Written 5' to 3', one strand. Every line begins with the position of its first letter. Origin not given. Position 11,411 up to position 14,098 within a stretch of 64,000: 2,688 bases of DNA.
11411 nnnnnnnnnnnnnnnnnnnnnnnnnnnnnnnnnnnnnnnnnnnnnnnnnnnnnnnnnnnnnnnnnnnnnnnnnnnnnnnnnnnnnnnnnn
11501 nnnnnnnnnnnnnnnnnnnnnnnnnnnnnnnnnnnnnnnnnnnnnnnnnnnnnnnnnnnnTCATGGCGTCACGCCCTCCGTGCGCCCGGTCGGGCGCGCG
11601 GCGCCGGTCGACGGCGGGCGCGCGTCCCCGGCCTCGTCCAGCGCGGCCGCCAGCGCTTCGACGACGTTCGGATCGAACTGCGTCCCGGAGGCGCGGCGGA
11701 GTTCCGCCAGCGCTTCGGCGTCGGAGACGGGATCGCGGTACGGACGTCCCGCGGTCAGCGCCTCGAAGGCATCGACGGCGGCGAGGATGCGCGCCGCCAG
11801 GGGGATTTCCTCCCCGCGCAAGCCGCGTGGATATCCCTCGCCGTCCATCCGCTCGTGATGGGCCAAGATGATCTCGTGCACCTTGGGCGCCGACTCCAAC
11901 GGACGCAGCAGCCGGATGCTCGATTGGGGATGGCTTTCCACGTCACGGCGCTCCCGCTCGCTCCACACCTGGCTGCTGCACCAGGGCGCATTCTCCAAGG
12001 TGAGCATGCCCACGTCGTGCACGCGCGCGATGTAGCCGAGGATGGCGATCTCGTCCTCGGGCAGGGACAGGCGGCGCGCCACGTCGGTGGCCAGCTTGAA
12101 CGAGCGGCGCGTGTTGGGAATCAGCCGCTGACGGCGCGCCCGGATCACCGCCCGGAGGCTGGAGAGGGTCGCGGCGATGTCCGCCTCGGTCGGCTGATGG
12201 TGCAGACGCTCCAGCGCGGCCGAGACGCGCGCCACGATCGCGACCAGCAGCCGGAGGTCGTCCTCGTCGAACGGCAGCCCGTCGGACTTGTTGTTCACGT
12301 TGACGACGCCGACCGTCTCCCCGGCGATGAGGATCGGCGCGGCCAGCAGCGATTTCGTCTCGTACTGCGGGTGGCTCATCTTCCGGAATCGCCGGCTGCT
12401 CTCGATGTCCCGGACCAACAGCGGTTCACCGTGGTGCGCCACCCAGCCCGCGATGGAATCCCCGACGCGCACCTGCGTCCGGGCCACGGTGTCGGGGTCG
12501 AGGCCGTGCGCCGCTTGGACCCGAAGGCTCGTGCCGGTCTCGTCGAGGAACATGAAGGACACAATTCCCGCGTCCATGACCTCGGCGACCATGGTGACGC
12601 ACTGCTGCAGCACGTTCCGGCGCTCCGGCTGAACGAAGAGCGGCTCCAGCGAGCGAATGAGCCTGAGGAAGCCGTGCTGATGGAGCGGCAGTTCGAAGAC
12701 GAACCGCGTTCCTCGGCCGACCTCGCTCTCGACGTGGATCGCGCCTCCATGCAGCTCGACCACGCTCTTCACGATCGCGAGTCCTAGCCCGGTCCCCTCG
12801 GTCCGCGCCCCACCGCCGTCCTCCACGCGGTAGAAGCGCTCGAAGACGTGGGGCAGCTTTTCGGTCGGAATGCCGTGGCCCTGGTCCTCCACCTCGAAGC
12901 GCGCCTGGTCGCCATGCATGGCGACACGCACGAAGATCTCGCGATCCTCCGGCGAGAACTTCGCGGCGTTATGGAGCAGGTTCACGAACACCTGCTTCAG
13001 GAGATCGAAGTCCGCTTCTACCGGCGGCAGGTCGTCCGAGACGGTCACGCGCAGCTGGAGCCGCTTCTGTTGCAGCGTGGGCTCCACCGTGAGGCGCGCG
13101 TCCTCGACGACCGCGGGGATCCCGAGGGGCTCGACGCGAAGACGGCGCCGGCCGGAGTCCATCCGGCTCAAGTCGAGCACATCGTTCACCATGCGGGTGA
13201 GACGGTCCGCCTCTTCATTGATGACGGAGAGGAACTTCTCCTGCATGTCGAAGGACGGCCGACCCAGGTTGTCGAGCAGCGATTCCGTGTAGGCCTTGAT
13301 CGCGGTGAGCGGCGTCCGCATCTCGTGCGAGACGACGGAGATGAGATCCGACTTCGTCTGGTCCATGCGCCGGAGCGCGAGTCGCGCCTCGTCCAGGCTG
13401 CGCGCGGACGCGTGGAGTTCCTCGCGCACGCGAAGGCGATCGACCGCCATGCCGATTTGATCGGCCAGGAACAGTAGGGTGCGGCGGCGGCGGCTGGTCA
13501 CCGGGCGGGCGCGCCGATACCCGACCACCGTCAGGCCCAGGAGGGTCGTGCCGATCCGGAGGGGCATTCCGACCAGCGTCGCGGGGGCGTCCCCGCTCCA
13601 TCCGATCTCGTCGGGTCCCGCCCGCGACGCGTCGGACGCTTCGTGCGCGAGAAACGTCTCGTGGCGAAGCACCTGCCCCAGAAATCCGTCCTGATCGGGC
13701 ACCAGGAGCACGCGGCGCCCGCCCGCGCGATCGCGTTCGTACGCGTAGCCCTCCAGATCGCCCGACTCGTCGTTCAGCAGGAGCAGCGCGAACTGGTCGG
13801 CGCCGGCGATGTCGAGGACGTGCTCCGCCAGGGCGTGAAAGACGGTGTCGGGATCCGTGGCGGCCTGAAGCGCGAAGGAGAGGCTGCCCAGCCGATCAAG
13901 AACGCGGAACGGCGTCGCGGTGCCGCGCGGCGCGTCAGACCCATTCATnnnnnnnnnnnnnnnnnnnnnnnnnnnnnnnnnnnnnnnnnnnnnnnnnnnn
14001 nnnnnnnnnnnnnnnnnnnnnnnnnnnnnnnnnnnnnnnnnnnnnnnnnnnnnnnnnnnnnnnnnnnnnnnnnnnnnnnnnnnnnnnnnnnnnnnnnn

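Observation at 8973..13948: Tandem paralogous GAF-histidine kinase-GAF-HD-GYP hybrid proteins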

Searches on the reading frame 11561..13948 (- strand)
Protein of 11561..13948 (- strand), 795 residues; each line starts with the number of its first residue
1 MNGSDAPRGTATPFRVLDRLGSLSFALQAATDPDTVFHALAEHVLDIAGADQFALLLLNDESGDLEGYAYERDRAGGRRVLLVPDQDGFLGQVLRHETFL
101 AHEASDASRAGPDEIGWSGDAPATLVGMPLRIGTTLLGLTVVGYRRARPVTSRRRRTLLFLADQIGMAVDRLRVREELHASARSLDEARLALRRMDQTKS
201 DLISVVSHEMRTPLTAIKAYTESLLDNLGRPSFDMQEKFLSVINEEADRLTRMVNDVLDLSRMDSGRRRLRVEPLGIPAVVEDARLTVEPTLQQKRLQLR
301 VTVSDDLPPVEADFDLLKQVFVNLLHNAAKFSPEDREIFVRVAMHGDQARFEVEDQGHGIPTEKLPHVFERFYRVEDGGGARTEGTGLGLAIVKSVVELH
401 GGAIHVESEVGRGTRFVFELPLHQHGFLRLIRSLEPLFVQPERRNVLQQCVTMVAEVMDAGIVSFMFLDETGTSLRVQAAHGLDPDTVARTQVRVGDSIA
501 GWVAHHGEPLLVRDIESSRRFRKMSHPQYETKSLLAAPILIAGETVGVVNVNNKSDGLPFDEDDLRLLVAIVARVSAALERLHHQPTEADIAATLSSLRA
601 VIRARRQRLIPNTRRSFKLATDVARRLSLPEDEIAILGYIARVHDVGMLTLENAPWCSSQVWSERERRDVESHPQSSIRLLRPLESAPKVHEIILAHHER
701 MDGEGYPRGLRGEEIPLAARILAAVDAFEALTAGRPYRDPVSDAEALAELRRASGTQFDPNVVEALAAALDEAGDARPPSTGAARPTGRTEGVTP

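Call 6: search_protein_families(library=pfam, proteins=[window:11561-13948:-], max_evalue=0.01)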
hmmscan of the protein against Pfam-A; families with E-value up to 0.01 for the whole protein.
window:11561-13948:- (795 aa): 8 families
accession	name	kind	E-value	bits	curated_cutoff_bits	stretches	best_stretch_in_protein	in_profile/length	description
PF13487.12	HD_5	-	9.4e-35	120.3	27.2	1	598-762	3-170/170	HD domain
PF02518.31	HATPase_c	-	3.9e-32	111.4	26.4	1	313-423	2-110/111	Histidine kinase-, DNA gyrase B-, and HSP90-like ATPase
PF13185.12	GAF_2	-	3e-28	99.1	28.6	2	445-580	6-136/136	GAF domain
PF01590.32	GAF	-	1.6e-26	93.9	22.4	2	444-579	3-133/133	GAF domain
PF00512.31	HisKA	-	4e-21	75.3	26.9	1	199-266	2-66/66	His Kinase A (phospho-acceptor) domain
PF13492.12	GAF_3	-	1.6e-17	64.5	27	1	446-581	5-129/129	GAF domain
PF01966.28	HD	-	3e-09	37.6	22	1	614-730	6-115/116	HD domain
PF13581.12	HATPase_c_2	-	0.00049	20.6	27.4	1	321-398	40-110/127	Histidine kinase-like ATPase domain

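Call 7: search_protein_families(library=ncbifam, proteins=[window:11561-13948:-], max_evalue=0.01)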
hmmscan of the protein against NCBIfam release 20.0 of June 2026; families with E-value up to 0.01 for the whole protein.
window:11561-13948:- (795 aa): 87 families (the best 25 are shown)
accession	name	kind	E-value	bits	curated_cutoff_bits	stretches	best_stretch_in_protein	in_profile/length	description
NF046044.1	PnpS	equivalog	6.6e-73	245.9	400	1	192-421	163-390/390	two-component system histidine kinase PnpS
NF033092.0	HK_WalK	equivalog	3.1e-64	217.6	725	1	194-422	367-594/594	cell wall metabolism sensor histidine kinase WalK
TIGR02966.1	phoR_proteo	equivalog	3.4e-64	217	334.2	1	192-419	107-332/333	phosphate regulon sensor histidine kinase PhoR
NF045911.1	TCSHisKinNblS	equivalog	2.1e-56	191.5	1000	1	195-422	384-620/621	two-component system sensor histidine kinase NblS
NF047874.1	MASE3_PAS_HK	subfamily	8e-52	176.9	560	1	193-423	392-626/655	MASE3 domain-containing sensor histidine kinase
TIGR01386.1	cztS_silS_copS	subfamily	1.1e-48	166.4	292.55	1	133-421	176-457/457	heavy metal sensor histidine kinase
TIGR02956.1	TMAO_torS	equivalog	2.3e-48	165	676.5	1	176-441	441-701/967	TMAO reductase system sensor histidine kinase/response regulator TorS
NF038297.2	hybrid_HK_HrmK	equivalog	1.1e-47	163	725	1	162-426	198-461/607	hybrid histidine kinase/response regulator HrmK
NF008468.0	PRK11360.1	equivalog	6.1e-47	160.3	646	1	201-424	398-610/616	two-component system sensor histidine kinase AtoS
NF008312.0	PRK11100.1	equivalog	6.9e-46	157.1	356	1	174-423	232-475/477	two-component system sensor histidine kinase CreC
NF033091.0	HK_VanS_ACDEFG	equivalog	1.8e-45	155.3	400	1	165-412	40-285/293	vancomycin resistance histidine kinase VanS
NF011874.0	PRK15347.1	equivalog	4.1e-45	154.2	852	1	181-425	380-617/921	two component system sensor kinase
NF006800.0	PRK09303.1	equivalog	5.4e-45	154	342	1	190-424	142-379/383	histidine kinase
NF007793.0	PRK10490.1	equivalog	3.7e-43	147.7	1123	1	78-424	546-884/895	two-component system sensor histidine kinase KdpD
NF008302.0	PRK11091.1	equivalog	4.8e-43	147.4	838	1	191-423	275-506/779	aerobic respiration two-component sensor histidine kinase ArcB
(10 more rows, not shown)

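Call 14: find_homologous_proteins(query=window:11561-13948:-, max_evalue=1e-10)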
Query window:11561-13948:- (795 aa): 7153 proteins with E <= 1e-10 among 8000 candidates; the best 120 are listed.
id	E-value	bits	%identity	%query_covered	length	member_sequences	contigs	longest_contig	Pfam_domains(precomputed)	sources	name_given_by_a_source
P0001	0.0e+0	1747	100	100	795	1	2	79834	PF13185.13,PF13487.13,PF01966.29,PF01590.33,PF02518.32,PF13492.13,PF00512.32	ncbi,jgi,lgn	-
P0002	0.0e+0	1256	74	97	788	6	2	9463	PF13185.13,PF13487.13,PF01966.29,PF01590.33,PF02518.32,PF13492.13,PF00512.32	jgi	jgi:signal transduction histidine kinase/HD-GYP domain-containing protein (c-di-GMP phosphodiesteras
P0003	0.0e+0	1243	74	97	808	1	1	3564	PF13185.13,PF13487.13,PF01966.29,PF01590.33,PF02518.32,PF13492.13,PF00512.32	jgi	jgi:signal transduction histidine kinase/HD-GYP domain-containing protein (c-di-GMP phosphodiesteras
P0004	0.0e+0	1229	74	96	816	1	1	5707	PF13185.13,PF13487.13,PF01966.29,PF01590.33,PF02518.32,PF13492.13,PF00512.32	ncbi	-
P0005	0.0e+0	1195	70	100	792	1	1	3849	PF13185.13,PF13487.13,PF01966.29,PF01590.33,PF02518.32,PF13492.13,PF00512.32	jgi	jgi:signal transduction histidine kinase/putative methionine-R-sulfoxide reductase with GAF domain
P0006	0.0e+0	1173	68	99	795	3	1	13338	PF13185.13,PF13487.13,PF01966.29,PF01590.33,PF02518.32,PF13492.13,PF00512.32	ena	-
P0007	0.0e+0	1164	70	97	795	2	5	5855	PF13185.13,PF13487.13,PF01966.29,PF01590.33,PF02518.32,PF13492.13,PF00512.32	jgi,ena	jgi:signal transduction histidine kinase/putative methionine-R-sulfoxide reductase with GAF domain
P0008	0.0e+0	1161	67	99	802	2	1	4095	PF13185.13,PF13487.13,PF01966.29,PF01590.33,PF02518.32,PF13492.13,PF00512.32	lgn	-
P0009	0.0e+0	1160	68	97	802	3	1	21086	PF13185.13,PF13487.13,PF01966.29,PF01590.33,PF02518.32,PF13492.13,PF00512.32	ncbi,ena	ncbi:MAG: HD domain-containing phosphohydrolase [Candidatus Eisenbacteria bacterium]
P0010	0.0e+0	1158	68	99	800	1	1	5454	PF13185.13,PF13487.13,PF01966.29,PF01590.33,PF02518.32,PF13492.13,PF00512.32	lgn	-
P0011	0.0e+0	1157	67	100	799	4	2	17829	PF13185.13,PF13487.13,PF01966.29,PF01590.33,PF02518.32,PF13492.13,PF00512.32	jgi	-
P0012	0.0e+0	1155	68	99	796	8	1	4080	PF13185.13,PF13487.13,PF01966.29,PF01590.33,PF02518.32,PF13492.13,PF00512.32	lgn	-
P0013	0.0e+0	1154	69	96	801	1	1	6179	PF13185.13,PF13487.13,PF01966.29,PF01590.33,PF02518.32,PF13492.13,PF00512.32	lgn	-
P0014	0.0e+0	1150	68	97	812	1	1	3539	PF13185.13,PF13487.13,PF01966.29,PF01590.33,PF02518.32,PF13492.13,PF00512.32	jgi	jgi:signal transduction histidine kinase/putative methionine-R-sulfoxide reductase with GAF domain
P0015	0.0e+0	1144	69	97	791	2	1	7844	PF13185.13,PF13487.13,PF01966.29,PF01590.33,PF13581.13,PF02518.32,PF13492.13,PF00512.32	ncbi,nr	ncbi:MAG TPA: HD domain-containing phosphohydrolase [Candidatus Eisenbacteria bacterium]|nr:HD domai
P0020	2.5e-296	1003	60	98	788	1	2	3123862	PF13185.13,PF13487.13,PF01966.29,PF01590.33,PF02518.32,PF13492.13,PF00512.32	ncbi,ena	-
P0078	3.5e-270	917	57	98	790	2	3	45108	PF13185.13,PF13487.13,PF01966.29,PF01590.33,PF02518.32,PF13492.13,PF00512.32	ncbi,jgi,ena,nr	ncbi:MAG TPA: HD domain-containing phosphohydrolase [Candidatus Dormibacteraeota bacterium]|nr:HD do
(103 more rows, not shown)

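Call 18: find_encoding_contigs(protein=P0020, flank=8000, max_places=3)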
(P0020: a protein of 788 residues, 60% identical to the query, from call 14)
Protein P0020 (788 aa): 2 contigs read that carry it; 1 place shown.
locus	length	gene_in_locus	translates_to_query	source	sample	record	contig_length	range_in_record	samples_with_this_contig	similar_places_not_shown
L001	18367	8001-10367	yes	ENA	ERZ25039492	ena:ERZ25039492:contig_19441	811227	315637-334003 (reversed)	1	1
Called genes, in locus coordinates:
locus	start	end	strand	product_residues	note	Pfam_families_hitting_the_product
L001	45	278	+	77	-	PF00137:ATP-synt_C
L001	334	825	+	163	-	PF00430:ATP-synt_B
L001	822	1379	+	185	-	PF00213:OSCP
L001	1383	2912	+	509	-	PF02874:ATP-synt_ab_N, PF00006:ATP-synt_ab, PF00306:ATP-synt_ab_C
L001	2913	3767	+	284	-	PF00231:ATP-synt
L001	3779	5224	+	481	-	PF02874:ATP-synt_ab_N, PF00006:ATP-synt_ab, PF22919:ATP-synt_VA_C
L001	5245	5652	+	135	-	PF02823:ATP-synt_DE_N, PF00401:ATP-synt_DE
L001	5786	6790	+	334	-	PF02543:Carbam_trans_N (faint), PF00814:TsaD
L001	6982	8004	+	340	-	PF00072:Response_reg, PF00990:GGDEF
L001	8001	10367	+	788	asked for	PF01590:GAF, PF00512:HisKA, PF02518:HATPase_c, PF01590:GAF, PF13185:GAF_2, PF13492:GAF_3, PF01966:HD, PF13487:HD_5, +1 more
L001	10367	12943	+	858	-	PF00512:HisKA, PF02518:HATPase_c, PF01590:GAF, PF13185:GAF_2, PF13492:GAF_3, PF13487:HD_5, PF01966:HD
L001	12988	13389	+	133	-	PF00072:Response_reg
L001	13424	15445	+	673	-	PF17764:PriA_3primeBD, PF00270:DEAD, PF04851:ResIII, PF00271:Helicase_C (faint), PF18319:Zn_ribbon_PriA, PF18074:PriA_C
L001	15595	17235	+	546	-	PF12895:ANAPC3 (faint), PF13432:TPR_16 (faint), PF14559:TPR_19 (faint), PF23914:TPR_CcmH_CycH (faint), PF07719:TPR_2 (faint), PF13181:TPR_8 (faint), PF13428:TPR_14 (faint), PF00515:TPR_1 (faint), +2 more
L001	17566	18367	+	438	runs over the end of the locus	PF07498:Rho_N, PF07497:Rho_RNA_bind, PF00006:ATP-synt_ab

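Call 19: find_encoding_contigs(protein=P0078, flank=8000, max_places=3)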
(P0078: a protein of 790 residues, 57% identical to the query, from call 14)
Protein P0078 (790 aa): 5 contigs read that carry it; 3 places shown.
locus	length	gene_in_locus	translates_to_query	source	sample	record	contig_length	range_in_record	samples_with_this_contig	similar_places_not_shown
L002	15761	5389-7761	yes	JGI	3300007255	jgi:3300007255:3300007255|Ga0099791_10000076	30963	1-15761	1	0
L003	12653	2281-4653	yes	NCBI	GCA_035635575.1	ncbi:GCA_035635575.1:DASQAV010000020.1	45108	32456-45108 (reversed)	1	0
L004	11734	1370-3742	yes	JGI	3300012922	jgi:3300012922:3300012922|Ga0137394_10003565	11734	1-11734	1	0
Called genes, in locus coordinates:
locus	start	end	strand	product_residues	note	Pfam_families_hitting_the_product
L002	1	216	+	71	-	?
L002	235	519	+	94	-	PF02823:ATP-synt_DE_N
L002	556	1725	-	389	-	-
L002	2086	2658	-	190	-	-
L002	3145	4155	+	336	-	PF02543:Carbam_trans_N (faint), PF00814:TsaD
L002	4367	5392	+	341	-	PF00072:Response_reg, PF00990:GGDEF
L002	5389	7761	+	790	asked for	PF13185:GAF_2, PF00512:HisKA, PF02518:HATPase_c, PF01590:GAF, PF13185:GAF_2, PF13492:GAF_3, PF01966:HD, PF13487:HD_5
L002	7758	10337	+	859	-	PF00512:HisKA, PF02518:HATPase_c, PF13185:GAF_2, PF01590:GAF, PF13492:GAF_3, PF13487:HD_5, PF01966:HD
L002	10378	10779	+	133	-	PF00072:Response_reg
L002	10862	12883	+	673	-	PF00801:PKD, PF18911:PKD_4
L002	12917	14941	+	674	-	PF17764:PriA_3primeBD, PF04851:ResIII, PF00270:DEAD, PF18319:Zn_ribbon_PriA, PF00271:Helicase_C (weak), PF18074:PriA_C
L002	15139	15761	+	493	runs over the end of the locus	PF12895:ANAPC3 (faint), PF13424:TPR_12 (faint), PF00515:TPR_1 (faint), PF07719:TPR_2 (faint), PF13181:TPR_8 (faint), PF13432:TPR_16 (faint), PF14559:TPR_19 (faint), PF13371:TPR_9 (weak), +4 more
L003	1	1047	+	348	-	PF02543:Carbam_trans_N (faint), PF00814:TsaD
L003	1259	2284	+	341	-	PF00072:Response_reg, PF00990:GGDEF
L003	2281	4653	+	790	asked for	PF13185:GAF_2, PF00512:HisKA, PF02518:HATPase_c, PF01590:GAF, PF13185:GAF_2, PF13492:GAF_3, PF01966:HD, PF13487:HD_5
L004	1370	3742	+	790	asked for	PF13185:GAF_2, PF00512:HisKA, PF02518:HATPase_c, PF01590:GAF, PF13185:GAF_2, PF13492:GAF_3, PF01966:HD, PF13487:HD_5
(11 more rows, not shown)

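Call 31: list_cluster_members(proteins=[window:11561-13948:-, window:8973-11564:-, window:13945-14955:-, window:8536-8937:-])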
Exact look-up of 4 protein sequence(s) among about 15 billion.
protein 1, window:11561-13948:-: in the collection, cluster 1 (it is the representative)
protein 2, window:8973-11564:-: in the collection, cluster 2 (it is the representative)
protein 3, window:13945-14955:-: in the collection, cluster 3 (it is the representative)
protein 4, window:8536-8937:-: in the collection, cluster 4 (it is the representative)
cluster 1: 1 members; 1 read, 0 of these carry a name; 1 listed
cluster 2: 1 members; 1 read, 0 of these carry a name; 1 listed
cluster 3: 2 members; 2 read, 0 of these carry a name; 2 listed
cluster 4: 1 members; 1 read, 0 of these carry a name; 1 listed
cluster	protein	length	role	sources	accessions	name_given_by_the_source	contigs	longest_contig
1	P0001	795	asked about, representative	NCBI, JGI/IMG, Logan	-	-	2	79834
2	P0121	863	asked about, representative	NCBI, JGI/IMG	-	-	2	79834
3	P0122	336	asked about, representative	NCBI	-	-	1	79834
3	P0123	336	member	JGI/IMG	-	-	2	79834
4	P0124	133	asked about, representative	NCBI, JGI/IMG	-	-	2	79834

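Call 34: find_related_loci(query=A1, collection=genome_contigs, flank=6000)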
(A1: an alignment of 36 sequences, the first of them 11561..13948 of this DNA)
Query A1 (795 aa) in genome_contigs; peptide patterns used: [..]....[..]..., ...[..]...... (x = any residue, [..] = any of these).
600 stretches matched a pattern (row limit reached: there are more); 595 encode a relative of the query (tblastn E <= 1e-3); the best 80 are kept; 80 distinct loci.
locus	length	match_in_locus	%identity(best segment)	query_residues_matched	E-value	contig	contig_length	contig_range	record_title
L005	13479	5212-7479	36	17-774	2e-143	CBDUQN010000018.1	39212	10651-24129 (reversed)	MAG TPA_asm: uncultured bacterium isolate SRR22302361_binner12_Refined_26 genome assembly, contig: ERZ25748748.208, whol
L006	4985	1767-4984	33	15-785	1e-76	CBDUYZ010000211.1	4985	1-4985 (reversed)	MAG TPA_asm: uncultured bacterium isolate SRR21487743_metabat2_30 genome assembly, contig: ERZ25748485.8727, whole genom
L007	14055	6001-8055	28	117-764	4e-54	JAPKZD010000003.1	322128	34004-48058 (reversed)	MAG: Candidatus Aminicenantes bacterium isolate LacPavin_0419_WC70L_MAG_62_11 LacPavin_0419_WC70L_scaffold_74246, whole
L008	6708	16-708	43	195-425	2e-47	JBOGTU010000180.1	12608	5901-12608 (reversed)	MAG: Chloroflexota bacterium isolate TC-S_metabat2.bin.472 k127_4215559, whole genome shotgun sequence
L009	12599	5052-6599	31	428-770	9e-46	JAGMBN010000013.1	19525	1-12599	MAG: bacterium isolate RS_16_22 ZL425.bin.22.fa_13, whole genome shotgun sequence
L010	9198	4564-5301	40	173-422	2e-45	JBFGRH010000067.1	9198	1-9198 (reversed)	MAG: Nitrospiraceae bacterium isolate Mix_sand04.2021.02.Z.10 k141_1155364_length_9198_cov_9.2734, whole genome shotgun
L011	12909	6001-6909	32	463-764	2e-44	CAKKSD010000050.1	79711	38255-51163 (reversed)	Thermodesulfovibrionia bacterium isolate Hainich-H32-bin005-1 genome assembly, contig: H32-bin005_1_Hain_H32_02um_R1_102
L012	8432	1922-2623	43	196-422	2e-44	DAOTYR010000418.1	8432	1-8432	MAG TPA_asm: Chloroflexaceae bacterium isolate H28_384 k137_3729410, whole genome shotgun sequence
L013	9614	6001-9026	38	177-766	2e-43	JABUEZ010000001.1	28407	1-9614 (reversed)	MAG: Candidatus Profundicultor aquiphilus isolate Ch31 NODE_1830_length_28407_cov_3.56319_ID_8690243, whole genome shotg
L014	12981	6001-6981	31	442-774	5e-43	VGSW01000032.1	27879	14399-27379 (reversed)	MAG: Deltaproteobacteria bacterium isolate K_DeepCast_300m_m2_211 K_DeepCast_300m_m2_211_Ga0194111_10001591, whole genom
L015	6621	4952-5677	38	194-422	7e-43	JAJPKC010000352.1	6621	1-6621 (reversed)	MAG: Oscillatoriales cyanobacterium Centralia_MAG_596 k107_35621389, whole genome shotgun sequence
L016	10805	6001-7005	27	444-773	1e-42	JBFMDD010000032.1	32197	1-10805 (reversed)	MAG: bacterium isolate MAG210 MAG210_32, whole genome shotgun sequence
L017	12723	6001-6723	38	192-436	4e-42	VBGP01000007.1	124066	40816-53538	MAG: Chloroflexi bacterium isolate CF_81 14_1009_12_40cm_scaffold_19, whole genome shotgun sequence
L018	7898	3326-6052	38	193-772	5e-42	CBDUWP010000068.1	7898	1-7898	MAG TPA_asm: uncultured bacterium isolate SRR22302365_metabat2_25 genome assembly, contig: ERZ25074835.7366, whole genom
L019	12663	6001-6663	40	197-421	3e-41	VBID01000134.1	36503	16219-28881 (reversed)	MAG: Chloroflexi bacterium isolate CF_121 14_0927_12_40cm_scaffold_441, whole genome shotgun sequence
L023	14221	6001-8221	38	194-772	1e-39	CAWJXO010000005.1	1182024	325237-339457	MAG: uncultured Solirubrobacterales bacterium isolate MFD05502.bin.2.100 genome assembly, contig: contig_13667, whole ge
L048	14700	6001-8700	35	193-781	3e-33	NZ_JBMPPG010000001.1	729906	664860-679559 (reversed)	Undibacterium sp. SXout11W NODE_1_length_729906_cov_29.567170, whole genome shotgun sequence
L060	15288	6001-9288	31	177-782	8e-31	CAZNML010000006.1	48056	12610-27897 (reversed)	MAG TPA_asm: uncultured Thiosulfatimonas sp. isolate SRP167671_co3_106 genome assembly, contig: NODE_281_length_48056_co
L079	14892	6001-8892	35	199-772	8e-29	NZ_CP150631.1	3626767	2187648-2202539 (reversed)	Azonexus sp. IMCC34839 chromosome, complete genome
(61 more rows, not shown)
